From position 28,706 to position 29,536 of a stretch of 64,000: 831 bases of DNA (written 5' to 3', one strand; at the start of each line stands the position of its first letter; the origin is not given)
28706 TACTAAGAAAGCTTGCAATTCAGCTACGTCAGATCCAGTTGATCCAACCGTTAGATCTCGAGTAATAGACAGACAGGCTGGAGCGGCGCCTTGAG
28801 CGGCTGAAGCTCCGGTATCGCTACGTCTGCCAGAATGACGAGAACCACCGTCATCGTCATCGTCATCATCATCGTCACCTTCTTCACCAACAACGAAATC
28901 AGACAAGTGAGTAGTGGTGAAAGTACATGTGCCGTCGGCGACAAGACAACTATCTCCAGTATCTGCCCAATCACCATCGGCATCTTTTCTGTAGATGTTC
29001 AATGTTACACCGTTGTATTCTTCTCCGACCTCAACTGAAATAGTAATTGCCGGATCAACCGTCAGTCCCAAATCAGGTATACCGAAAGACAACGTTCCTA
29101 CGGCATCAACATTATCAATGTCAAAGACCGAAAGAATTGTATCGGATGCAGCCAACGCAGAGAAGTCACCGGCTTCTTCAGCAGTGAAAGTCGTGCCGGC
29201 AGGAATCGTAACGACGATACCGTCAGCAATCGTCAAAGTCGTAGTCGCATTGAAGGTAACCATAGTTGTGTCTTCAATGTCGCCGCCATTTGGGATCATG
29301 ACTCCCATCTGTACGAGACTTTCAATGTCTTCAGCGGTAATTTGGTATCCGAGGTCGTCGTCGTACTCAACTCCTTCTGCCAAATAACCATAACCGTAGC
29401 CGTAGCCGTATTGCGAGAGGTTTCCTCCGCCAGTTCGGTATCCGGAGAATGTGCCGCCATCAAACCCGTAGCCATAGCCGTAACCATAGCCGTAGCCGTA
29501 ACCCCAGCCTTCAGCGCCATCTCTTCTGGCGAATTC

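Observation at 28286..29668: Near-identical 264-bp in-frame tandem duplication of a peptidoglycan-binding domain inside a low-complexity secreted protein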

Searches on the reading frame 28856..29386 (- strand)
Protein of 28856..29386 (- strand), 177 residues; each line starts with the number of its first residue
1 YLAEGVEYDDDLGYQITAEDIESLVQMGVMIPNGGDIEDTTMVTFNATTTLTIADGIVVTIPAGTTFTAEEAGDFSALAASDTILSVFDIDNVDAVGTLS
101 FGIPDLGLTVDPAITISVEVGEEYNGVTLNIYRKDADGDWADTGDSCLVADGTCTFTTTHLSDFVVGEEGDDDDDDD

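Call 55: predict_structure(alignment_id=A2)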
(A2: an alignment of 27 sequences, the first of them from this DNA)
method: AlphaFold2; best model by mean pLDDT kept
length: 177 residues; sequences in the alignment: 27
mean_pLDDT: 92.5   pTM: 0.86
mean pLDDT of the five models: 92.5, 89.9, 89.8, 87.4, 86.0
residues with pLDDT >= 90: 135; 70-90: 40; 50-70: 2; < 50: 0
segments of 3 or more residues with pLDDT < 50: none
pLDDT, mean of each block of 10 residues (from residue 1): 87 90 92 95 97 95 97 92 82 93 91 98 98 90 97 97 94 76
secondary structure, 60 per line:
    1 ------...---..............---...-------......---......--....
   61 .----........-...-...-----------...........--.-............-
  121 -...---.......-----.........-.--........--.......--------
elements in order: E7-9 E13-17 H18-26 E30-32 E40-45 E49-54 E57-61 E66-73 E79-81 E93-103 E108-119 E128-134 E140-148 E153-160 E163-169

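Call 65: search_protein_representatives(alignment_id=A2)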
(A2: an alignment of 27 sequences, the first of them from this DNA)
Query: 27 sequences, 178 profile positions. Proteins with E-value up to 0.001 (for the whole library): 759; up to 1e-10: 562; up to 1e-30: 54. The best 150 are listed.
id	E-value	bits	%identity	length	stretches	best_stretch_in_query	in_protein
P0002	3.9e-77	273.9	-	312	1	1-176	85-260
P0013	4.2e-74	264.1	-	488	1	1-176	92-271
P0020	8.3e-71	253.3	-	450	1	1-175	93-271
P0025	1.8e-65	235.9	-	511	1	11-175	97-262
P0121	4.7e-61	221.6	-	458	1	2-169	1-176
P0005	5.2e-60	218.1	-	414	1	1-177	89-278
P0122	8.6e-60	217.4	-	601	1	5-175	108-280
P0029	3.1e-55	202.6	-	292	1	24-174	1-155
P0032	3.9e-55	202.3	-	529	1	1-176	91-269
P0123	8.4e-55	201.2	-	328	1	30-176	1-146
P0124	2.0e-53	196.7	-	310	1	21-175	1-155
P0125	3.0e-53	196.1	-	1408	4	5-165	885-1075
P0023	2.7e-52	193.0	-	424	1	1-176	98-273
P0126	7.0e-49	181.9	-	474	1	1-175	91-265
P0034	8.3e-48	178.4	-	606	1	11-177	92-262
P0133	1.8e-38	148.0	-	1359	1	16-176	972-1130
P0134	2.0e-38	147.9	-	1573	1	10-176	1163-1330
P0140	2.5e-36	141.0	-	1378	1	13-175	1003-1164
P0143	4.7e-36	140.1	-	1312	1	11-176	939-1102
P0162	6.6e-31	123.3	-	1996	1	16-173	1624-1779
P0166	9.4e-30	119.6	-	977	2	93-167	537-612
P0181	2.3e-27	111.8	-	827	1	7-172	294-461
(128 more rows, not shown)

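Call 67: search_protein_families(library=pfam, proteins=[P0133, P0134, P0140, P0143, P0162, P0166, P0181], max_evalue=0.001)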
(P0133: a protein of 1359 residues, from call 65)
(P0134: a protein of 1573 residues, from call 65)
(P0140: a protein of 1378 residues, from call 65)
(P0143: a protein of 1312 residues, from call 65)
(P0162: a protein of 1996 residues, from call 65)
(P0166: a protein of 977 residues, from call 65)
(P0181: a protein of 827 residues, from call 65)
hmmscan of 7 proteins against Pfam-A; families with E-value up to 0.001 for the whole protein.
P0133 (1359 aa): 1 family
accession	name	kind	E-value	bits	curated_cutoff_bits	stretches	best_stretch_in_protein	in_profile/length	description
PF00041.27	fn3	-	0.00025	21.6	25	1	882-963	10-82/84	Fibronectin type III domain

P0134 (1573 aa): 1 family
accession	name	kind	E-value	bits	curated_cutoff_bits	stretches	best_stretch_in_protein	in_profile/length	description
PF05345.18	He_PIG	-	8.3e-20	71.5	24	2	39-107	29-94/96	Putative Ig domain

P0140 (1378 aa): 4 families
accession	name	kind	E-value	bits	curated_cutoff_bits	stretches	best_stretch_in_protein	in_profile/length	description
PF25059.1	FN3_DSCAM-DSCAML_C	-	7.2e-08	33.1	39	1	845-905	14-74/89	DSCAM/DSCAML C-terminal Fn3-like domain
PF05345.18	He_PIG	-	1.8e-06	28.8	24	1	939-997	32-96/96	Putative Ig domain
PF00041.27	fn3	-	3.7e-06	27.5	25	1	828-903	5-78/84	Fibronectin type III domain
PF19565.4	DUF6087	-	4.1e-05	24.2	27.1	0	621-637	45-61/99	Family of unknown function (DUF6087)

P0143 (1312 aa): 0 families

P0162 (1996 aa): 3 families
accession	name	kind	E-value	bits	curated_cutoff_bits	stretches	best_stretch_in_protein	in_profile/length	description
PF00041.27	fn3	-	2.9e-19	69.5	25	2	517-602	1-75/84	Fibronectin type III domain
PF16656.11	Pur_ac_phosph_N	-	2e-08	35.1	30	1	519-600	1-84/93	Purple acid Phosphatase, N-terminal domain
PF24489.1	Ig_J_second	-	0.00073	20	27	0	561-617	40-98/105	Tip attachment protein J second Ig-like domain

P0166 (977 aa): 0 families

P0181 (827 aa): 1 family
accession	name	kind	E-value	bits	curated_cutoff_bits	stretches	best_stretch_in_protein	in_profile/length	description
PF10342.15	Kre9_KNH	-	1.2e-06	29.6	24.6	1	474-563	2-94/94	Kre9/KNH-like N-terminal Ig-like domain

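Call 71: search_protein_families(library=pfam, proteins=[window:28856-29386:-, P0133, P0162], max_evalue=10)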
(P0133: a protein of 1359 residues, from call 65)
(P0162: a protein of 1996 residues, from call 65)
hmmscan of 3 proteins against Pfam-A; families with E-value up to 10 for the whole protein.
seq(177 aa): 0 families

P0133 (1359 aa): 2 families
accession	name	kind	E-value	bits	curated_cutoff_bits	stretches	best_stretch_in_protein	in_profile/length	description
PF00041.27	fn3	-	0.00025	21.6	25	1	882-963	10-82/84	Fibronectin type III domain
PF07494.17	Reg_prop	-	0.093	13.4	20.4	0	201-216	8-23/24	Two component regulator propeller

P0162 (1996 aa): 12 families
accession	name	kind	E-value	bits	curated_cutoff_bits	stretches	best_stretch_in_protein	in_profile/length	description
PF00041.27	fn3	-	2.9e-19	69.5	25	3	517-602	1-75/84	Fibronectin type III domain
PF16656.11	Pur_ac_phosph_N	-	2e-08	35.1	30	2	519-600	1-84/93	Purple acid Phosphatase, N-terminal domain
PF24489.1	Ig_J_second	-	0.00073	20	27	1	561-617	40-98/105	Tip attachment protein J second Ig-like domain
PF25059.1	FN3_DSCAM-DSCAML_C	-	0.0012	19.5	39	1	535-611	12-80/89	DSCAM/DSCAML C-terminal Fn3-like domain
PF24943.1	Fn3_Dep-1_2nd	-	0.0055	17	27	1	1556-1620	31-95/97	Dep-1 second Fn3-like domain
PF16794.11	fn3_4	-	0.015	15.6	27.1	1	1533-1582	10-62/103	Fibronectin-III type domain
PF24421.1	Ig_J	-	0.068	13.7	29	1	1528-1623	10-104/104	Tip attachment protein J, Ig-like domain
PF16288.11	DUF4934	-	0.12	12.9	27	1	1323-1374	3-54/102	Domain of unknown function (DUF4934)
PF01108.23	Tissue_fac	-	0.19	12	27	1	1532-1594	27-83/107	Tissue factor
PF10179.15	NDNF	-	0.23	12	27.3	0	682-711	93-122/127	Neuron-derived neurotrophic factor, first Fn(III) domain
PF25293.1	Beta-prop_EMC1_N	-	0.72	9.9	34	1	158-206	127-174/219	EMC1 N-terminal beta-propeller domain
PF23661.1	SHMOOSE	-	3.4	8.6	27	1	505-545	10-50/58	SHMOOSE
